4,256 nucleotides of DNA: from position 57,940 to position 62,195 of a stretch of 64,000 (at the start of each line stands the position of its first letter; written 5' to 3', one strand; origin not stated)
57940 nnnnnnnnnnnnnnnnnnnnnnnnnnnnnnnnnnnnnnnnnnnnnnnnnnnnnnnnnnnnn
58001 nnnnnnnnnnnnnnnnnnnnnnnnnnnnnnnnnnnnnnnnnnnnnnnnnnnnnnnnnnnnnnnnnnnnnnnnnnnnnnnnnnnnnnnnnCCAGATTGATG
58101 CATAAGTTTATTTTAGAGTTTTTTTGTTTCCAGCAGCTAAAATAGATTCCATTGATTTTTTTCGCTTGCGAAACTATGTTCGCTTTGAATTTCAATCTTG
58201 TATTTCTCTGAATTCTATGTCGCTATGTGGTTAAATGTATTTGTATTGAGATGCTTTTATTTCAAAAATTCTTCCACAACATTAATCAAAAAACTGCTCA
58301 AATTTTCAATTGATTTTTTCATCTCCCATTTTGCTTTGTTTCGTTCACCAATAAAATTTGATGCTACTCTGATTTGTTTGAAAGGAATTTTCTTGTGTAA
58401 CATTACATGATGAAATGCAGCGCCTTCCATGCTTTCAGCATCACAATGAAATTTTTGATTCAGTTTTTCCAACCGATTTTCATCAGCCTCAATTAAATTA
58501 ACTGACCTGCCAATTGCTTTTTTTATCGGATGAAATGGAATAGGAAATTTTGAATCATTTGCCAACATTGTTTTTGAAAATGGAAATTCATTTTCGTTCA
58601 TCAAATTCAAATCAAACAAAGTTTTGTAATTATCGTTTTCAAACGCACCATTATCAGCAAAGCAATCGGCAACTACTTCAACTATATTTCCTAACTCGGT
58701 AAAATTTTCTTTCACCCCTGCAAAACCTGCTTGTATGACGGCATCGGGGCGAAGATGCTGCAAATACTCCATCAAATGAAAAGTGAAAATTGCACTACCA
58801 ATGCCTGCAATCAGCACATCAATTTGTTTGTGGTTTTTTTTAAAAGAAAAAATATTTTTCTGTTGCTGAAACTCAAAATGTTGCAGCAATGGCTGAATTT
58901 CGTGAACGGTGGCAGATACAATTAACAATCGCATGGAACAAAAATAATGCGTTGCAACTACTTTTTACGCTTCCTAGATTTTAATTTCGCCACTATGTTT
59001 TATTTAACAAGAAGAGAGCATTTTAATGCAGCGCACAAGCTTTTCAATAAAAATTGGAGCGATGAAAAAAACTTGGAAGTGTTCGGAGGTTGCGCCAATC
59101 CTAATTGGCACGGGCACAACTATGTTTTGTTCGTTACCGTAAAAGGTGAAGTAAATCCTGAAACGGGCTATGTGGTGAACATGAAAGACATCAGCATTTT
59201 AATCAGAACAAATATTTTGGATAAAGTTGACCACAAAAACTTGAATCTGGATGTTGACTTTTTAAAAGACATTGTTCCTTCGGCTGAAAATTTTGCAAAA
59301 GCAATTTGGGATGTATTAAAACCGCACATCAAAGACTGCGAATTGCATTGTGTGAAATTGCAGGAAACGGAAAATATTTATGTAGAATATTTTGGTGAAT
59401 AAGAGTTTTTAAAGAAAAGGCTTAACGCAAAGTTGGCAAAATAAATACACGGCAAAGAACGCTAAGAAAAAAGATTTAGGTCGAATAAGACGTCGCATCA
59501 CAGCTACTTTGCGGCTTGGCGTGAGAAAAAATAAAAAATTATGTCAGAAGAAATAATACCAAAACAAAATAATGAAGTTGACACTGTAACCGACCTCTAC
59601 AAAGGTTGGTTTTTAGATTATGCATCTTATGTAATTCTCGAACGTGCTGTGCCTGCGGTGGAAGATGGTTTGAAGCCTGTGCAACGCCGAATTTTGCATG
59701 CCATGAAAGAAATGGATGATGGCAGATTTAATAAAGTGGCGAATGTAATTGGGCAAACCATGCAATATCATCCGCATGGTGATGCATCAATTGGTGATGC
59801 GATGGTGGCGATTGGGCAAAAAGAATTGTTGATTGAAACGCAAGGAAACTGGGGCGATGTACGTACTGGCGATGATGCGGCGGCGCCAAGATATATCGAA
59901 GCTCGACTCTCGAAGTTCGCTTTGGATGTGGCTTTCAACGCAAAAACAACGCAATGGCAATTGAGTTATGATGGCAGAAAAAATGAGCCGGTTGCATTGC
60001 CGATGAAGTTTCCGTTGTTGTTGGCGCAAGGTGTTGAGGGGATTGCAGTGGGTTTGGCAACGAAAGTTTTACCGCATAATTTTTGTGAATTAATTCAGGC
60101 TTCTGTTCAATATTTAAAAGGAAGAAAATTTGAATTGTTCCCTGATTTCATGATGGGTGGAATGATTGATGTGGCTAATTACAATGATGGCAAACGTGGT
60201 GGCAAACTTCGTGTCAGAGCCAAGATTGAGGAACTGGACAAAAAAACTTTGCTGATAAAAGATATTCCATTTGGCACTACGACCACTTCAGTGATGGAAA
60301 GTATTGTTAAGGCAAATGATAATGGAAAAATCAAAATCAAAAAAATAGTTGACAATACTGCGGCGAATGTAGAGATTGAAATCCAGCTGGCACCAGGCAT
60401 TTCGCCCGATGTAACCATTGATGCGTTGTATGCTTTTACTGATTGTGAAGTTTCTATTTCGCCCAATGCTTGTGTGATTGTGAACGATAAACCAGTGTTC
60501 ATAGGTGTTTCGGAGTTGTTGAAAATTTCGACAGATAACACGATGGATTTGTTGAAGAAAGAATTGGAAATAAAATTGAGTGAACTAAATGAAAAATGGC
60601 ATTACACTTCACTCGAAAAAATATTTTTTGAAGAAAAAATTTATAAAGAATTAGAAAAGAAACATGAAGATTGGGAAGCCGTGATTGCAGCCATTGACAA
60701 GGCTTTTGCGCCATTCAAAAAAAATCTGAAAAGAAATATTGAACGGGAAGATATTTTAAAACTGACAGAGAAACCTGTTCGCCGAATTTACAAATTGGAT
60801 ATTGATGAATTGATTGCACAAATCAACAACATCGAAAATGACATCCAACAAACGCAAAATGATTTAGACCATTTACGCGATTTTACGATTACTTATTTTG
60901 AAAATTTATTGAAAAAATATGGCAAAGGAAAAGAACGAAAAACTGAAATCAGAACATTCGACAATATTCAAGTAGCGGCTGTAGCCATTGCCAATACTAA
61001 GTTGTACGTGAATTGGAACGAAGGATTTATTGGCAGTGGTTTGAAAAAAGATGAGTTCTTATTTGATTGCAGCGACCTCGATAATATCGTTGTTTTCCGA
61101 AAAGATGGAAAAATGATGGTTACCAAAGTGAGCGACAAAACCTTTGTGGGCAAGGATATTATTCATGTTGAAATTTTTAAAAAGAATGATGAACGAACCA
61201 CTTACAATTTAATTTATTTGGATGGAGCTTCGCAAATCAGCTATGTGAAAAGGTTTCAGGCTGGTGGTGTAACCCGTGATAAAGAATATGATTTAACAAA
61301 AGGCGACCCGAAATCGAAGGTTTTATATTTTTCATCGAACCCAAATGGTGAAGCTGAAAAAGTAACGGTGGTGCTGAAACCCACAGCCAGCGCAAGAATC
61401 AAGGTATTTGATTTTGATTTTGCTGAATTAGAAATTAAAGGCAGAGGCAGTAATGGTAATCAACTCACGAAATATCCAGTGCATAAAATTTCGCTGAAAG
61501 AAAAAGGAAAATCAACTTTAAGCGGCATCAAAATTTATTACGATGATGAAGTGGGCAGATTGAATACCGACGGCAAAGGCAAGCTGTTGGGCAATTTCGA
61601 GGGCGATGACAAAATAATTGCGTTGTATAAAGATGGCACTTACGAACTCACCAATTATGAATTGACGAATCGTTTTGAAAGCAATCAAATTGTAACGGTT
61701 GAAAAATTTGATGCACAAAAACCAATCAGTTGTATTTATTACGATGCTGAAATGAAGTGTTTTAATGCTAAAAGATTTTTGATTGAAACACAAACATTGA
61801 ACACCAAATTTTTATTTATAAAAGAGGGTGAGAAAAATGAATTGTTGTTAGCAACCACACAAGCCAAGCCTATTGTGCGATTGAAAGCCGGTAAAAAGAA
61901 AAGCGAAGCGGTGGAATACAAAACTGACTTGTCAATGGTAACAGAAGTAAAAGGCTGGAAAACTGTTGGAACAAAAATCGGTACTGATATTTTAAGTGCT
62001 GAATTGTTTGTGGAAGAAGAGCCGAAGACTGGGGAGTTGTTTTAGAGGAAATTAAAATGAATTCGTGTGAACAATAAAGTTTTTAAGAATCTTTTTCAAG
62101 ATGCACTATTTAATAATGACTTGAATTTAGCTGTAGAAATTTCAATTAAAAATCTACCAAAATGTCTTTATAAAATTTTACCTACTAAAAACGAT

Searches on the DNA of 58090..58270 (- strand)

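Call 50: search_rna_families(source=window, start=58090, end=58270, threshold=evalue, max_evalue=10)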
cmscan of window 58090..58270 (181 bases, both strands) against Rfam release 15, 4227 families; matches with E-value up to 10: 2.
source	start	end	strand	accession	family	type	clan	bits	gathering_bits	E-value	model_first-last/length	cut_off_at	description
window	58153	58197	-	RF03759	MIR8703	Gene; miRNA;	-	14.9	94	9.5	1-83/83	no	MIR8703 microRNA precursor family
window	58090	58150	-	RF02285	TtnuCD8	Gene; snRNA; snoRNA; CD-box;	-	14.8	70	6.9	1-59/59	no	Tetrahymena snoRNA TtnuCD8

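Call 57: search_dna_similar(query=window:58104-58256:-, collection=plasmids, mode=distant, max_evalue=0.01, max_rows=10)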
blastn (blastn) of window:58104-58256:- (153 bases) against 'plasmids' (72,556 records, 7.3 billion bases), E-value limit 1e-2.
No match.

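Call 58: search_dna_similar(query=window:58104-58256:-, collection=phages, mode=distant, max_evalue=0.01, max_rows=10)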
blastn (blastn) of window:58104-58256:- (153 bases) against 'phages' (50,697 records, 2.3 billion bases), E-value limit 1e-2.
No match.
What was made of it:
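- Tried and rejected: blastn of the c4 unit against plasmids and phages: no match (calls 57, 58).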

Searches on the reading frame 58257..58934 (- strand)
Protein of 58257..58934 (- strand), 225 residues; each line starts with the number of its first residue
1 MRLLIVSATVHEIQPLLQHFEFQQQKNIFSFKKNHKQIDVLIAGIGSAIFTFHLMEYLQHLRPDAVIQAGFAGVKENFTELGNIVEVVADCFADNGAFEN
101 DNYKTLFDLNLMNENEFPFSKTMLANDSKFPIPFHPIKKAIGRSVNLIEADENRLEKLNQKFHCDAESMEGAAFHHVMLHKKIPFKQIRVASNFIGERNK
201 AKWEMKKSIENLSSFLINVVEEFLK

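Call 11: search_protein_families(library=pfam, proteins=[window:58257-58934:-])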
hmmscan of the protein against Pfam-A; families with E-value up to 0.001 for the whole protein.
window:58257-58934:- (225 aa): 1 family
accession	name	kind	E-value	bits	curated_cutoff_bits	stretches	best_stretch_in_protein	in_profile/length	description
PF01048.26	PNP_UDP_1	-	9.1e-11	42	25.1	1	3-224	2-232/233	Phosphorylase superfamily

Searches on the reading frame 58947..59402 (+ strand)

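Call 11: search_protein_families(library=pfam, proteins=[window:58947-59402:+])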
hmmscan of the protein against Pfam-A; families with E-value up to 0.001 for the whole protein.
window:58947-59402:+ (151 aa): 1 family
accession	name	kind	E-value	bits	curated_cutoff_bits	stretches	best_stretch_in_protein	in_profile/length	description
PF01242.24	PTPS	-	1.8e-32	112.3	22.4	1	20-150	2-120/121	6-pyruvoyl tetrahydropterin synthase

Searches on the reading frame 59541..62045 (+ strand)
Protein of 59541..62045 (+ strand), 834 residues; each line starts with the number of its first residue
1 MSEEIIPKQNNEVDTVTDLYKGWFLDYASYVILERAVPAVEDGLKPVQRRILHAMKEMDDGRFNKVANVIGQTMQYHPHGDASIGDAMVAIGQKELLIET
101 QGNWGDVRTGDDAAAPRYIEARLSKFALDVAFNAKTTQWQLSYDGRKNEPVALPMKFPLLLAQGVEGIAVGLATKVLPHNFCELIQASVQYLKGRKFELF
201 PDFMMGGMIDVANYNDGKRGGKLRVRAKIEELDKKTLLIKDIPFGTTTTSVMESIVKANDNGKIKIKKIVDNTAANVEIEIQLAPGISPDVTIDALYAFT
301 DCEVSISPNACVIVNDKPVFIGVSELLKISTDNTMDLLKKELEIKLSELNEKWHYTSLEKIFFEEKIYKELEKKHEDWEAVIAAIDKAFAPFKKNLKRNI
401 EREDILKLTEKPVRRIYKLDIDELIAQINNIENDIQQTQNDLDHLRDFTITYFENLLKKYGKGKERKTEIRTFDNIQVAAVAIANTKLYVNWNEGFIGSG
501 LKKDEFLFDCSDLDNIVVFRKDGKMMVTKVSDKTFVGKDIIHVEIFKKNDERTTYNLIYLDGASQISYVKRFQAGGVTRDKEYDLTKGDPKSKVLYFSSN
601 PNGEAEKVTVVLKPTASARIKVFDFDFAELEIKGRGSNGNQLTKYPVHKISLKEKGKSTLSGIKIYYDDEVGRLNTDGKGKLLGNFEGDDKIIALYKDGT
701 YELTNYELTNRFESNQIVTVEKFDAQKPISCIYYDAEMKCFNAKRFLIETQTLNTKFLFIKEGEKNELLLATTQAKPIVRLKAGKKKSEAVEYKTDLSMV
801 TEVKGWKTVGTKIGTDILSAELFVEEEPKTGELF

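Call 11: search_protein_families(library=pfam, proteins=[window:59541-62045:+])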
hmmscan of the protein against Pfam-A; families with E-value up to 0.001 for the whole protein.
window:59541-62045:+ (834 aa): 1 family
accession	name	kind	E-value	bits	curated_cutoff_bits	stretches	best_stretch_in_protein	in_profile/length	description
PF00521.26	DNA_topoisoIV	-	5.1e-107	358.9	31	1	35-447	1-425/432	DNA gyrase/topoisomerase IV, subunit A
